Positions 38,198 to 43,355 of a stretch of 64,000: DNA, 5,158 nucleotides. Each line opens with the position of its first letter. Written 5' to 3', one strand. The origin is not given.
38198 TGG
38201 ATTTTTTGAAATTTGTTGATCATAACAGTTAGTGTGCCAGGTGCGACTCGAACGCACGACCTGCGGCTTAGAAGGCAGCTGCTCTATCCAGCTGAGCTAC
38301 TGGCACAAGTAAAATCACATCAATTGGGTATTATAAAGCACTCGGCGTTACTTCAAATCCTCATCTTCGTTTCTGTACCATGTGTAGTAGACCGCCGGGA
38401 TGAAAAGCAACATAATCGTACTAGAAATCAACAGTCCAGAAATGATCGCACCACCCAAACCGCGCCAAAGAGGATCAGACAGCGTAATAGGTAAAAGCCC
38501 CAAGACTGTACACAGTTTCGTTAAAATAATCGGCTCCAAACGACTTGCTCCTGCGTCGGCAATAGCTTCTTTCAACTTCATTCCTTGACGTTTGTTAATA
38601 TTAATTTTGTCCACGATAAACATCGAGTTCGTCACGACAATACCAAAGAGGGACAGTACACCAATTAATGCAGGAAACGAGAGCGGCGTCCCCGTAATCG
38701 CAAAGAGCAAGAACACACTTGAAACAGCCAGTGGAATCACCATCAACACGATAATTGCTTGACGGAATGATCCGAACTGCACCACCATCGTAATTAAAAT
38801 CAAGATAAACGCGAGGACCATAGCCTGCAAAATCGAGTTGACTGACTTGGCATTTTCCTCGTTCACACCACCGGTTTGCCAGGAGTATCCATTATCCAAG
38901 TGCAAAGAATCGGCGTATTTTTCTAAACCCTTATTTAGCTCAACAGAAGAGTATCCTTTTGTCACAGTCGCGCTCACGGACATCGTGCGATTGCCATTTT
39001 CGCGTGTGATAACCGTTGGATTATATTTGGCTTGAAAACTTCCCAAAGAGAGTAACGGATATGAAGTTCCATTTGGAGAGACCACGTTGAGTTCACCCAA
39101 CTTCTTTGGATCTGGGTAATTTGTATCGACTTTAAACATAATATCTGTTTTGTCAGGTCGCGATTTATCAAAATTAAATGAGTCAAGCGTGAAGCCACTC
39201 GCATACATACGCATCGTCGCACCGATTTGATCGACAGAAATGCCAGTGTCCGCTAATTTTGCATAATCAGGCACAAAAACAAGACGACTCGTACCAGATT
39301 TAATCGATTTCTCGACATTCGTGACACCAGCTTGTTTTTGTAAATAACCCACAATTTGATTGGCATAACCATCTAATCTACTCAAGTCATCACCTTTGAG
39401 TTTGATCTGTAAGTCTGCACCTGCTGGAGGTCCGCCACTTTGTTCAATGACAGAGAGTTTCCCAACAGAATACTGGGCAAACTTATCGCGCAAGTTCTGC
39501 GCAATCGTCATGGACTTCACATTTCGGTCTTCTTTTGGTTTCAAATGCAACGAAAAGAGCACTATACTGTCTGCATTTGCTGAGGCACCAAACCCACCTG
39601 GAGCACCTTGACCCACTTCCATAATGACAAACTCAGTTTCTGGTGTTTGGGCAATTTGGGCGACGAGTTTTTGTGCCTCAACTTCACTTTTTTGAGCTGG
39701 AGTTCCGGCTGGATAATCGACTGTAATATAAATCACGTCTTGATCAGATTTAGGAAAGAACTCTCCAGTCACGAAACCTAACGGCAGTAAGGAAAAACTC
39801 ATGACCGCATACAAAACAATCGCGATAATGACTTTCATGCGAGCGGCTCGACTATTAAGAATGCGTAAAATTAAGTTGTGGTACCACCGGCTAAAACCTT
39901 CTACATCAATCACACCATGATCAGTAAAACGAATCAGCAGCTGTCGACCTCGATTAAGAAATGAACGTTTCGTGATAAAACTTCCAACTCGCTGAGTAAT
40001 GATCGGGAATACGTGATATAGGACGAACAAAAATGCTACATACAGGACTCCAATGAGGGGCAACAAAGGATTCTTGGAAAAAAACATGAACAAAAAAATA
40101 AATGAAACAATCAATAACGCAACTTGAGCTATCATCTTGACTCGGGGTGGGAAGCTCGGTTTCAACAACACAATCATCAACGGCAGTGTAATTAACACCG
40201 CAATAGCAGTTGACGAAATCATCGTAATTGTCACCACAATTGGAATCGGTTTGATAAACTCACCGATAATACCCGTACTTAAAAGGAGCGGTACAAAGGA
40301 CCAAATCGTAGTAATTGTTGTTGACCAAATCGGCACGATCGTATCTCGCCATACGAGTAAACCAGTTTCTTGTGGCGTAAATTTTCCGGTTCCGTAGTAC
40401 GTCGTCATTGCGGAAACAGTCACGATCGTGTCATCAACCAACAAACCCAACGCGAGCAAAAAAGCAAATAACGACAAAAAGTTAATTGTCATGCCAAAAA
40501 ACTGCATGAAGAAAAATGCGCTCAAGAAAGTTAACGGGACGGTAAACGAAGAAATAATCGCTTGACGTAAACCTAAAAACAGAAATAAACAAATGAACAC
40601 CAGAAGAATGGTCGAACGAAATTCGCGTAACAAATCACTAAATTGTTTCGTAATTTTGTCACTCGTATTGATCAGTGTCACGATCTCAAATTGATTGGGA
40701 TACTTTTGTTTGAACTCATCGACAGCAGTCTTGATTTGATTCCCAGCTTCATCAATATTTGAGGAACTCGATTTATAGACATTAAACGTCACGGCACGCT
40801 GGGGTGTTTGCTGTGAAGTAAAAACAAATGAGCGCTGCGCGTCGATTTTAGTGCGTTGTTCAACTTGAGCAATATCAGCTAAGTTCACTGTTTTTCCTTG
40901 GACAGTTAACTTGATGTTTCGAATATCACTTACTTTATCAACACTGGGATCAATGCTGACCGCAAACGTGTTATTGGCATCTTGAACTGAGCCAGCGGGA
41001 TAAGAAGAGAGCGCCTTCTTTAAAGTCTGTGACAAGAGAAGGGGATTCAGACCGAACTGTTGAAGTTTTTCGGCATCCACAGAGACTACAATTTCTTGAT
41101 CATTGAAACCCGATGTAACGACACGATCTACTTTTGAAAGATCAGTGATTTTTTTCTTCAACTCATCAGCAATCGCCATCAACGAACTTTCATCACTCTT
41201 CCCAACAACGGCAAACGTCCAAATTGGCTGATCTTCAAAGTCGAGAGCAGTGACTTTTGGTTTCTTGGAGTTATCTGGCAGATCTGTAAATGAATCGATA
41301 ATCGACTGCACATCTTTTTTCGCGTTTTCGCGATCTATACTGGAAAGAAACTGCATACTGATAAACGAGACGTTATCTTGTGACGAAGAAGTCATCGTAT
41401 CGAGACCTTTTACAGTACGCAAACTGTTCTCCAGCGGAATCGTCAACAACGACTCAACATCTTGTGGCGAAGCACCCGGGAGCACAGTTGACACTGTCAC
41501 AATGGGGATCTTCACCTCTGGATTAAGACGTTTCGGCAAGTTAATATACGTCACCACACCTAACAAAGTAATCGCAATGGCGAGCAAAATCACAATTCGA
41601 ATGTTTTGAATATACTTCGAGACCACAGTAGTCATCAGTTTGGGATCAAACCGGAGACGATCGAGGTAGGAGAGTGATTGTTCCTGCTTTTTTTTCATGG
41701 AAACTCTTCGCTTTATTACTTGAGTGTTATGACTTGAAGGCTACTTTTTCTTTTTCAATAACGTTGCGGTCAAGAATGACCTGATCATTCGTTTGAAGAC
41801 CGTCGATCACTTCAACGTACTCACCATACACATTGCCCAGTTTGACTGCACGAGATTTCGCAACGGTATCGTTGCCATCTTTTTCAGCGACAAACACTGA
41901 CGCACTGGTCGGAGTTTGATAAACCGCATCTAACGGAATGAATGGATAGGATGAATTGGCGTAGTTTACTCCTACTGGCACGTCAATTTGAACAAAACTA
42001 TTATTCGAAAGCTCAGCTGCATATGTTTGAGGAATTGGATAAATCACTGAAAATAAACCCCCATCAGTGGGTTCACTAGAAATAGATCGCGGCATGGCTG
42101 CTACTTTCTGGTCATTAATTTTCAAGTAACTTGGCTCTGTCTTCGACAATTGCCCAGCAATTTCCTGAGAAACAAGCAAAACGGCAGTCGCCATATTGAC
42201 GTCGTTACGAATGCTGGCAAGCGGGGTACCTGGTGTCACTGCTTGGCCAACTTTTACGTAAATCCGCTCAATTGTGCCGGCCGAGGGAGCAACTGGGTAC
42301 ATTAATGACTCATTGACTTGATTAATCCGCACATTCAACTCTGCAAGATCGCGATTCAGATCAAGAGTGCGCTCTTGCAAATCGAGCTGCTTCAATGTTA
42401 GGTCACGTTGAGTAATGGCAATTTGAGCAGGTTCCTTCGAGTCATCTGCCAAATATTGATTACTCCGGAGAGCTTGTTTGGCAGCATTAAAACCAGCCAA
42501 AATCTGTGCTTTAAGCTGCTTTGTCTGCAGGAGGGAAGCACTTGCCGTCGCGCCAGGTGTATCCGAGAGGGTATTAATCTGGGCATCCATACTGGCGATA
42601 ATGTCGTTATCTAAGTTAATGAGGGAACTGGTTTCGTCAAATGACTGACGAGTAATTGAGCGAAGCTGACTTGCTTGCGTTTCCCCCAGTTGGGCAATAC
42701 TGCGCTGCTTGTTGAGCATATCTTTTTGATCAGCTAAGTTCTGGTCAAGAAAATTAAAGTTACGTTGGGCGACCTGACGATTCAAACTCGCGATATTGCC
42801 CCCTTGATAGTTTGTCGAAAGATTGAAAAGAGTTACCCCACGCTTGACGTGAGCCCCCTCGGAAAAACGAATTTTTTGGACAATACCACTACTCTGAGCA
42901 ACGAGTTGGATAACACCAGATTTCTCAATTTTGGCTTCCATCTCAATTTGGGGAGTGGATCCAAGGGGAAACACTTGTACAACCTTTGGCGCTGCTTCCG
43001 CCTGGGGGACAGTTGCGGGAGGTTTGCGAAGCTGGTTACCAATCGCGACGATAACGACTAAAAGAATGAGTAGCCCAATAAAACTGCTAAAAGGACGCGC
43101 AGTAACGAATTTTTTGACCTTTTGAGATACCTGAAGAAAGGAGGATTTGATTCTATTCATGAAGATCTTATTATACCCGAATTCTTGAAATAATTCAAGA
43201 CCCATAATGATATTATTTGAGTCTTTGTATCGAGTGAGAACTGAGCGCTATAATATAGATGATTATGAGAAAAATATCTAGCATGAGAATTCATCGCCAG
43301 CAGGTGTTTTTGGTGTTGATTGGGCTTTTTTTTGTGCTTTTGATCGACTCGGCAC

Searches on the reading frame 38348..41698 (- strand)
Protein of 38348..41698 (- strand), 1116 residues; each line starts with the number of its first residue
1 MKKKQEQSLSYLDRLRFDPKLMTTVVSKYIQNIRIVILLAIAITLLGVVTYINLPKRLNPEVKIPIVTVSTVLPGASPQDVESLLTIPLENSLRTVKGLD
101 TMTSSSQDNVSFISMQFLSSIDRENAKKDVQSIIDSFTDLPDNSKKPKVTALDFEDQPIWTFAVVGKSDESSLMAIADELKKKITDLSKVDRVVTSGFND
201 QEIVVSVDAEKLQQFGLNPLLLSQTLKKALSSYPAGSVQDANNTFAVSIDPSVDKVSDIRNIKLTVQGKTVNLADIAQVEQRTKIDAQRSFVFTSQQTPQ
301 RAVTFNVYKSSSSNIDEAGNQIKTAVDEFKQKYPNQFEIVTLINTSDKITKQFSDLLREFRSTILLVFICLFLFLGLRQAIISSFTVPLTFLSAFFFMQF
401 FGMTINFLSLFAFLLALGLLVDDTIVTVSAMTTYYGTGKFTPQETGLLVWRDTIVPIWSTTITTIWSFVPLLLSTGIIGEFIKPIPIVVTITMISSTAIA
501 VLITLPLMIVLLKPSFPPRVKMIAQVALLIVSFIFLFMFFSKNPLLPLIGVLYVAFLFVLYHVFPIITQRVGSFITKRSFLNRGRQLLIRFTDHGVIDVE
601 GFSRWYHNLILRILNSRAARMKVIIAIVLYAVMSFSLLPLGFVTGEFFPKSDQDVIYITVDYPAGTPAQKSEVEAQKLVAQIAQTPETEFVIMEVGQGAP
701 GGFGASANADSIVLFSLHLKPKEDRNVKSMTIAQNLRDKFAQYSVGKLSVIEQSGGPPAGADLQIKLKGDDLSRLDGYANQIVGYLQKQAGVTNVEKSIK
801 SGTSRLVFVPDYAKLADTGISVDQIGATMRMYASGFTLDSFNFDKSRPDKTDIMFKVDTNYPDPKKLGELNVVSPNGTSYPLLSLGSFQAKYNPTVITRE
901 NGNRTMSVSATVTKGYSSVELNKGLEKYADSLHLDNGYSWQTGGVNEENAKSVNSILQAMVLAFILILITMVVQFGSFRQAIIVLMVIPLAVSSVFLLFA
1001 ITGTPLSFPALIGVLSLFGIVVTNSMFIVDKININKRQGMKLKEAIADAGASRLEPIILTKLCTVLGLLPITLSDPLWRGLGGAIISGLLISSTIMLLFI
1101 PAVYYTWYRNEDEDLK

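Call 10: search_protein_families(library=pfam, proteins=[window:38348-41698:-], max_evalue=0.001)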
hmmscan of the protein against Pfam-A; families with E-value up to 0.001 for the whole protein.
window:38348-41698:- (1116 aa): 1 family
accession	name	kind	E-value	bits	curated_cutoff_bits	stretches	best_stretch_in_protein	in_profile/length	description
PF00873.25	ACR_tran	-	1.8e-164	549.5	28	2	30-518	6-496/1021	AcrB/AcrD/AcrF family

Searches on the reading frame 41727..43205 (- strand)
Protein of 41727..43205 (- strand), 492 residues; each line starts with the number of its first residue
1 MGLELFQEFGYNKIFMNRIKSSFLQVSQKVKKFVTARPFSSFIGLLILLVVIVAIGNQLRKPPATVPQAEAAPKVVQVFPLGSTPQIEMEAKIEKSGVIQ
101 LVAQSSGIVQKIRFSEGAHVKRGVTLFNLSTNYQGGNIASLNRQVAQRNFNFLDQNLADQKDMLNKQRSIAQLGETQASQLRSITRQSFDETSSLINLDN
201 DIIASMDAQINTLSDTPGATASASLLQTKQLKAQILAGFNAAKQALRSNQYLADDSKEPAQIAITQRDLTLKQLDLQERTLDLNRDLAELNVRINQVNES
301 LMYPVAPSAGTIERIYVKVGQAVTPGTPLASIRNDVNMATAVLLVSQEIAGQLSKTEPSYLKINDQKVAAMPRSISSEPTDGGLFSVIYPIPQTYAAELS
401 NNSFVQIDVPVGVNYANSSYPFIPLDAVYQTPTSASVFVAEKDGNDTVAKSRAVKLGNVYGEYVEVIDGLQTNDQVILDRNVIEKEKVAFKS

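Call 10: search_protein_families(library=pfam, proteins=[window:41727-43205:-], max_evalue=0.001)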
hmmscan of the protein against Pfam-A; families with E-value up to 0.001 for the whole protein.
window:41727-43205:- (492 aa): 4 families
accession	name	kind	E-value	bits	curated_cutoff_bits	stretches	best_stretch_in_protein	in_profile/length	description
PF13533.13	Biotin_lipoyl_2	-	1e-07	32.1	29.8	1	306-332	5-31/32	Biotin-lipoyl like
PF00364.28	Biotin_lipoyl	-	1.6e-07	31.5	22.1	0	306-332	47-73/73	Biotin-requiring enzyme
PF13437.12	HlyD_3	-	5.6e-07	30.7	22.2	1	305-394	3-96/106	HlyD family secretion protein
PF16576.10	HlyD_D23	-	7.4e-07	29.1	30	0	296-334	13-53/214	Barrel-sandwich domain of CusB or HlyD membrane-fusion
